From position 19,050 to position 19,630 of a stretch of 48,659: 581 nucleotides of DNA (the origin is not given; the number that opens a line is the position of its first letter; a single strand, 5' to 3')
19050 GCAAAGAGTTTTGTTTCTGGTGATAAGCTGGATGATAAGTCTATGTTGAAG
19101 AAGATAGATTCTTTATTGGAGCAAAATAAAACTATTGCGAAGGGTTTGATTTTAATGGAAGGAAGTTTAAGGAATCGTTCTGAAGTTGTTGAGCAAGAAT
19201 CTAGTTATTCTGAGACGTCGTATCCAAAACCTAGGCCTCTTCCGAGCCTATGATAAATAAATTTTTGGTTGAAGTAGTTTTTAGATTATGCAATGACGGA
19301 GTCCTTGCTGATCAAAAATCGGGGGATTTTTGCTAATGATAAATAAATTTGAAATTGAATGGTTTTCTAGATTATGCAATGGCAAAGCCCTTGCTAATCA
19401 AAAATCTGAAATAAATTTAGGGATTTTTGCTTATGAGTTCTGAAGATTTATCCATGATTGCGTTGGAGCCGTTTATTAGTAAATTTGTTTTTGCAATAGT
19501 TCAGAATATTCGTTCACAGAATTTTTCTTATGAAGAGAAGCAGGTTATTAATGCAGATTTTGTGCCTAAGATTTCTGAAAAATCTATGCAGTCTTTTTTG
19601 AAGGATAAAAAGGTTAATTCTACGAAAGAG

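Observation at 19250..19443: Tandem 86/97-nt units between two genes: paralogous mini-ORFs and a hairpin kept by compensatory changes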

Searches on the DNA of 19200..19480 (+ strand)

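Call 44: search_rna_families(source=window, start=19200, end=19480, threshold=evalue, max_evalue=10)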
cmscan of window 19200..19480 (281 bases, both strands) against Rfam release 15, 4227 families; matches with E-value up to 10: 5.
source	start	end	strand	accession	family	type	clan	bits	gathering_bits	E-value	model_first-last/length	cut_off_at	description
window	19367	19445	+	RF00338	snoR53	Gene; snRNA; snoRNA; CD-box;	CL00080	24.8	70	0.3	1-91/91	no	Small nucleolar RNA snR53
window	19380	19402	+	RF02448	SpR20_sRNA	Gene; sRNA;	-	16.7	45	0.31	1-45/45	no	Streptococcus sRNA SpR20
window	19331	19389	+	RF01179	snoU83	Gene; snRNA; snoRNA; CD-box;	-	14.6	50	10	1-84/84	no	Small nucleolar RNA U83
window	19345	19436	-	RF01906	HOTAIR_3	Gene; lncRNA;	-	13.5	80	0.89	1-98/98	no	HOTAIR conserved region 3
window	19432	19445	+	RF01126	sR41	Gene; snRNA; snoRNA; CD-box;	-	9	54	8.7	40-53/53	no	Small nucleolar RNA sR41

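Call 50: search_dna_similar(query=window:19250-19435:+, collection=plasmids, mode=distant, max_evalue=0.1)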
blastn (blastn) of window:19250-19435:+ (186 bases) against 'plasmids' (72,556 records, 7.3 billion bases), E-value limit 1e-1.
No match.

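Call 51: search_dna_similar(query=window:19250-19435:+, collection=phages, mode=distant, max_evalue=0.1)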
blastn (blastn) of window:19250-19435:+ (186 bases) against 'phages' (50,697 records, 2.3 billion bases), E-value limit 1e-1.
No match.

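Call 71: build_rna_model(alignment_id=A3, structure=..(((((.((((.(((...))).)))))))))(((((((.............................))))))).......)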
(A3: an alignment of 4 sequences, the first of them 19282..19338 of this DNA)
Model R1 built from alignment A3 (4 sequences, 82 columns); structure: as given.
model positions 68; base pairs 19; branch points 1; effective number of sequences 2.12; information 0.827 bits per position. Calibrated on 0.2 Mb of random sequence (short: E-values are rough).
structure used (alignment columns):
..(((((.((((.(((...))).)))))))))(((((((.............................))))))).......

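Call 72: search_with_rna_model(model_id=R1, sources=[window, L001, L002, L003, L004, L005, L006, L007, L008, L009, L010, L011, L012, L013, L014, L015, L016, L017, L018, L019, L020, L021, L022, L023, L024, L025, L026, L027, L028, L029, L030, L031, L032, L033, L034, L035, L036, L037, L038, L039, L040, L041, L042, L043, L044, L045, L046, L047, L048, L049, L050, L051, L052, L053, L054, L055, L056, L057, L058, L059, L060, L061, L062, L063, L064, L065, L066, L067, L068, L069, L070, L071, L072, L073, L074, L075, L076, L077, L078, L079, L080, L100, L103, L107], max_evalue=10)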
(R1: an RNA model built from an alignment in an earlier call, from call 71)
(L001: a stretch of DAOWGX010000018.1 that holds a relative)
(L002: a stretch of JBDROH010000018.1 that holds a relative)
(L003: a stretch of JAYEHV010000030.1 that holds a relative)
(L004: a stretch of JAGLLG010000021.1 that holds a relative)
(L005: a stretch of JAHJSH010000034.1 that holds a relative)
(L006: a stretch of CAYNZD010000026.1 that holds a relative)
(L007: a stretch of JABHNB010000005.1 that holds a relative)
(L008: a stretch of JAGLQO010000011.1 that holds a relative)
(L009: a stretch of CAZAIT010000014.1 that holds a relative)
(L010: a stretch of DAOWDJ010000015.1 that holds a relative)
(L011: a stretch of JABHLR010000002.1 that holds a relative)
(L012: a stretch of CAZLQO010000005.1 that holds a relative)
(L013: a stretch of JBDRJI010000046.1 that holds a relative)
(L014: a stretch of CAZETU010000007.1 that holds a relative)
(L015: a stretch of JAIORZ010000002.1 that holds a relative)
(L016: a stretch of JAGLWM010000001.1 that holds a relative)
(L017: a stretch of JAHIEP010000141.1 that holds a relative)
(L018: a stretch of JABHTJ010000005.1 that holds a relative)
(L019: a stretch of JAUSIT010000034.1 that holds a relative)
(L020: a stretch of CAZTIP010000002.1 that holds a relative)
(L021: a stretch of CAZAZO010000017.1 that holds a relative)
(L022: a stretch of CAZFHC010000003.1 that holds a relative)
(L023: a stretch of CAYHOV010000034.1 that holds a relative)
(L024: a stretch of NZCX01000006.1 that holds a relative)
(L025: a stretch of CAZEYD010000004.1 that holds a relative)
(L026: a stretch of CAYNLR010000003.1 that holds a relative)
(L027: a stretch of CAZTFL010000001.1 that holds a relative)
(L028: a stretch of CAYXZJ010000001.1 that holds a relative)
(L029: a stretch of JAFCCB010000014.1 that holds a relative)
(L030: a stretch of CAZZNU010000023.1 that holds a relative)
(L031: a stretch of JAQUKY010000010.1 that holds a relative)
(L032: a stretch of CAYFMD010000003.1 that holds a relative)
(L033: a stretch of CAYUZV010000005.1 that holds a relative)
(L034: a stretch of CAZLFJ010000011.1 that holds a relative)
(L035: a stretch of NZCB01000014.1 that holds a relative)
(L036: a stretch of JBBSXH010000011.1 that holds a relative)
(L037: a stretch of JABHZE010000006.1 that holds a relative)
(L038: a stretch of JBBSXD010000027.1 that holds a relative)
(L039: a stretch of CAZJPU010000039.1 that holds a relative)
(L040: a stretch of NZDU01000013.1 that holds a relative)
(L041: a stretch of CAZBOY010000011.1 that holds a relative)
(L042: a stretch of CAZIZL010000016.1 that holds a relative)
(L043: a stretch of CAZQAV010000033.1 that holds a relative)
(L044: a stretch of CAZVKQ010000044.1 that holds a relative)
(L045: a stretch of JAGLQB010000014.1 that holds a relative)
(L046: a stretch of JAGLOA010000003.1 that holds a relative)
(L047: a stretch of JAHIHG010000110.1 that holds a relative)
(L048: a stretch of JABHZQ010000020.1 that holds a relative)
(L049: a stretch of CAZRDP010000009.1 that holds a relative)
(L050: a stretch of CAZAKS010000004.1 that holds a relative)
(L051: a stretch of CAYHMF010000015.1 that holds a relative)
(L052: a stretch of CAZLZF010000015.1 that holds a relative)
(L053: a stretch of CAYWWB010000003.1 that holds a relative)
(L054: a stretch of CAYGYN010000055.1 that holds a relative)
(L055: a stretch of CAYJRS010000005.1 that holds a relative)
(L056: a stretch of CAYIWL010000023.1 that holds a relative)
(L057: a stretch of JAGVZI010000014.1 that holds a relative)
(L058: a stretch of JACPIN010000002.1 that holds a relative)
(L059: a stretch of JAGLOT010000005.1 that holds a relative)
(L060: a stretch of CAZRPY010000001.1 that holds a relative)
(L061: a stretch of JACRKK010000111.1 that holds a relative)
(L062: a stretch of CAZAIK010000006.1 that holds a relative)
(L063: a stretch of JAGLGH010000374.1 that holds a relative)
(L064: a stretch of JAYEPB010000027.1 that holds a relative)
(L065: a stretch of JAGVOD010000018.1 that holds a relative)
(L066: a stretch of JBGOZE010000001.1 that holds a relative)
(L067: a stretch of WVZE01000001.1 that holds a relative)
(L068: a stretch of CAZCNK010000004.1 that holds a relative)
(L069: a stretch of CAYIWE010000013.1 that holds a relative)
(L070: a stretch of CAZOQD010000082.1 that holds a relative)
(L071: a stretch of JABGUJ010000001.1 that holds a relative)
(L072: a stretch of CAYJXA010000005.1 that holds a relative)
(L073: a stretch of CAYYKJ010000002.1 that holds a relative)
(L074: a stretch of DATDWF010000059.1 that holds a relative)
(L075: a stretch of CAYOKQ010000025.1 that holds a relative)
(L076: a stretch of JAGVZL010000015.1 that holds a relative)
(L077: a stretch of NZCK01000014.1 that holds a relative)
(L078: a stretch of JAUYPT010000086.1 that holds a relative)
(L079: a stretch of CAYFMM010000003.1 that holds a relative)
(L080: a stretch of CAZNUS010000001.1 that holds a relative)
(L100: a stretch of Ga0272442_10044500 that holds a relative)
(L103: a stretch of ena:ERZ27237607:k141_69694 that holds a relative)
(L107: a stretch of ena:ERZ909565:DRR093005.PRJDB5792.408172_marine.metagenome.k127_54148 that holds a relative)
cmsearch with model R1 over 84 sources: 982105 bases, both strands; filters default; matches with E-value up to 10: 29.
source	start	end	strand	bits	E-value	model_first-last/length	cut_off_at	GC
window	19368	19435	+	93.6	2.3e-18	1-68/68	no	0.31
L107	4680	4736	+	83.6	5.2e-16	1-68/68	no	0.37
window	19282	19338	+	81.9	1.3e-15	1-68/68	no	0.4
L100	4357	4413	-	81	2.1e-15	1-68/68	no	0.33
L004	5922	6003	+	78.8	6.8e-15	1-68/68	no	0.35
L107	3159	3217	-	21.7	0.15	1-68/68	no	0.32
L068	11978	12026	-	20.1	0.37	1-68/68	no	0.29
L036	11041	11099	-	18.9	0.7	1-68/68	no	0.2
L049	4067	4115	+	17.4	1.6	1-68/68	no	0.31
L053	1603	1655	+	17.1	1.8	1-68/68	no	0.28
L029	68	111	+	16.9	2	1-68/68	no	0.16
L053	12393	12458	-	16.5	2.5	1-68/68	no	0.27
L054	3740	3801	-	16.3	2.7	1-68/68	no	0.29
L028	826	865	-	15.5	4.2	1-68/68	no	0.17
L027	7780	7829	+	15.4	4.5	1-68/68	no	0.24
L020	8079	8122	+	15.3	4.7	1-68/68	no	0.27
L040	11296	11354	+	15.3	4.8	1-68/68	no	0.32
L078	2428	2475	-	15.3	4.9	1-68/68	no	0.33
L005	4765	4833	+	15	5.6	1-68/68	no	0.29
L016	12179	12238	-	15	5.7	1-68/68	no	0.25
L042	2359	2426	-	14.9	6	1-68/68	no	0.28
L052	8784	8854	-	14.7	6.5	1-68/68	no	0.27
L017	1796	1842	+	14.7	6.7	1-68/68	no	0.23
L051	10912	10980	+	14.7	6.7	1-68/68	no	0.29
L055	185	230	+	14.5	7.4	1-68/68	no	0.3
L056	566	635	-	14.2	8.4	1-68/68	no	0.29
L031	3279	3329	+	14.2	8.5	1-68/68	no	0.24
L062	11691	11735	-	14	9.6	1-68/68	no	0.31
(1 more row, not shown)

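Call 77: search_with_rna_model(model_id=R1, sources=[L104, L105, L106, L108, L116, L117, L118, L119, L120], max_evalue=1)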
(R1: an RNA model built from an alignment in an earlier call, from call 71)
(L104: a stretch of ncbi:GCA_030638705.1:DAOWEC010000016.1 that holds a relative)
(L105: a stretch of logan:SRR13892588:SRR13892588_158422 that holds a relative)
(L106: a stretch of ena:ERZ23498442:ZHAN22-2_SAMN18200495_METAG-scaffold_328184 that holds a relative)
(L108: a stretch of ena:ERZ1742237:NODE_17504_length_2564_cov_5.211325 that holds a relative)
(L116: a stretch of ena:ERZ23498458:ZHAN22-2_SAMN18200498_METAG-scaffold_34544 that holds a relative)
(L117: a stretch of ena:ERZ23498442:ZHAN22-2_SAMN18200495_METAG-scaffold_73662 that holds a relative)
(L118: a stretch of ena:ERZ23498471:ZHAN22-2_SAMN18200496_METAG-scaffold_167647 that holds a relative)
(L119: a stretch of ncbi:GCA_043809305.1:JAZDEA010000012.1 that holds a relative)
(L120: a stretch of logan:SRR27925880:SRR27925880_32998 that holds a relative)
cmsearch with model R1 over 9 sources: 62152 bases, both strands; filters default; matches with E-value up to 1: 9.
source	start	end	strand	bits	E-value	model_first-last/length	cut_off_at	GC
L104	9936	10003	+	93.6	1.5e-19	1-68/68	no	0.31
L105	2856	2923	+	93.6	1.5e-19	1-68/68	no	0.31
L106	623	690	+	93.6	1.5e-19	1-68/68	no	0.31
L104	9850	9906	+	81.9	7.9e-17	1-68/68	no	0.4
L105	2770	2826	+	81.9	7.9e-17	1-68/68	no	0.4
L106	537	593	+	81.9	7.9e-17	1-68/68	no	0.4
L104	9910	9969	-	13.7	0.71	1-68/68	no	0.3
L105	2830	2889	-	13.7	0.71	1-68/68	no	0.3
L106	597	656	-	13.7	0.71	1-68/68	no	0.3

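Call 87: search_with_rna_model(model_id=R1, sources=[L121, L122, L123, L124, L125, L126, L127], max_evalue=1)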
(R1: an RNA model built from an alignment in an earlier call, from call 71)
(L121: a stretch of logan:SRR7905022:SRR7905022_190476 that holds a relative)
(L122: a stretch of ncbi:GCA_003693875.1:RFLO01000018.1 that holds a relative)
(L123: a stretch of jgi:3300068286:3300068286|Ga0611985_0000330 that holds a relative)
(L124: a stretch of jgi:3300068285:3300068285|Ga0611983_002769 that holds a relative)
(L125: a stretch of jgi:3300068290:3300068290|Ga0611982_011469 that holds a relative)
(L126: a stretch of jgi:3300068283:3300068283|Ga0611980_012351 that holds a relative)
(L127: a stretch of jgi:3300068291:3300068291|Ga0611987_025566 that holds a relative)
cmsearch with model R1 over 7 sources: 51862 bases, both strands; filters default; matches with E-value up to 1: 2.
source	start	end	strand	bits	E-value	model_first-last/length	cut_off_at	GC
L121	3028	3084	-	15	0.3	1-68/68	no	0.35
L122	1567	1623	-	15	0.3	1-68/68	no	0.35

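Call 90: search_with_rna_model(model_id=R1, sources=[L128, L129, L130, L131, L132, L133, L134, L135, L136, L137, L138, L139, L140, L141, L142, L143, L144, L145, L146, L147], max_evalue=1)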
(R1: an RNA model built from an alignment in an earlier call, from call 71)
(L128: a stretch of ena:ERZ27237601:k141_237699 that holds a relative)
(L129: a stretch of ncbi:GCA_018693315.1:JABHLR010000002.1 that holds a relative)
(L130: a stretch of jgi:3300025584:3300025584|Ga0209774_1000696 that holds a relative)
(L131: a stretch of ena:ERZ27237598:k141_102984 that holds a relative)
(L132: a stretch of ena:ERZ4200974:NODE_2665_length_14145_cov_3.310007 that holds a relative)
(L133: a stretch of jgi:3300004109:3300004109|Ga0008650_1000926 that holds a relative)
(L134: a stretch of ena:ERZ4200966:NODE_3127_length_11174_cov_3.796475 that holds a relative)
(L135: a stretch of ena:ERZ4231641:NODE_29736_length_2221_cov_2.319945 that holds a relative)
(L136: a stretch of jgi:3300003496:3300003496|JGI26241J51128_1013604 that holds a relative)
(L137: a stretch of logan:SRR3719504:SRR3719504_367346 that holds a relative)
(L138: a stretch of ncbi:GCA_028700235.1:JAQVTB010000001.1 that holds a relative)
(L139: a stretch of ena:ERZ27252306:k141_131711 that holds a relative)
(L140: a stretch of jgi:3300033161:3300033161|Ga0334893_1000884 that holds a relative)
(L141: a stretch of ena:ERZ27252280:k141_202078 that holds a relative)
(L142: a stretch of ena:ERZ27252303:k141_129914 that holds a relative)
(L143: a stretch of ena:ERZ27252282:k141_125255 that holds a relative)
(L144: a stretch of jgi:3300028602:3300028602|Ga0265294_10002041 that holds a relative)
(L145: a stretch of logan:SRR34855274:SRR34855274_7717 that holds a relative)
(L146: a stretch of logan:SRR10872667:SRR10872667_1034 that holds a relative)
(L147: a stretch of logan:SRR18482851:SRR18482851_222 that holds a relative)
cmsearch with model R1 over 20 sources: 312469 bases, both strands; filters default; matches with E-value up to 1: 0.
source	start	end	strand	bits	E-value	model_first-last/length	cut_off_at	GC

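Call 102: search_with_rna_model(model_id=R1, sources=[L148, L149, L150], max_evalue=10)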
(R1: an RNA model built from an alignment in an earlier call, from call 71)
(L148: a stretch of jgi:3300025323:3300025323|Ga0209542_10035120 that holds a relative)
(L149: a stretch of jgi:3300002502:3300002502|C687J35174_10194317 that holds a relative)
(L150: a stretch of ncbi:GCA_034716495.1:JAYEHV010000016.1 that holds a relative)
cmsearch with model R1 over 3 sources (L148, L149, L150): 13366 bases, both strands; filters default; matches with E-value up to 10: 0.
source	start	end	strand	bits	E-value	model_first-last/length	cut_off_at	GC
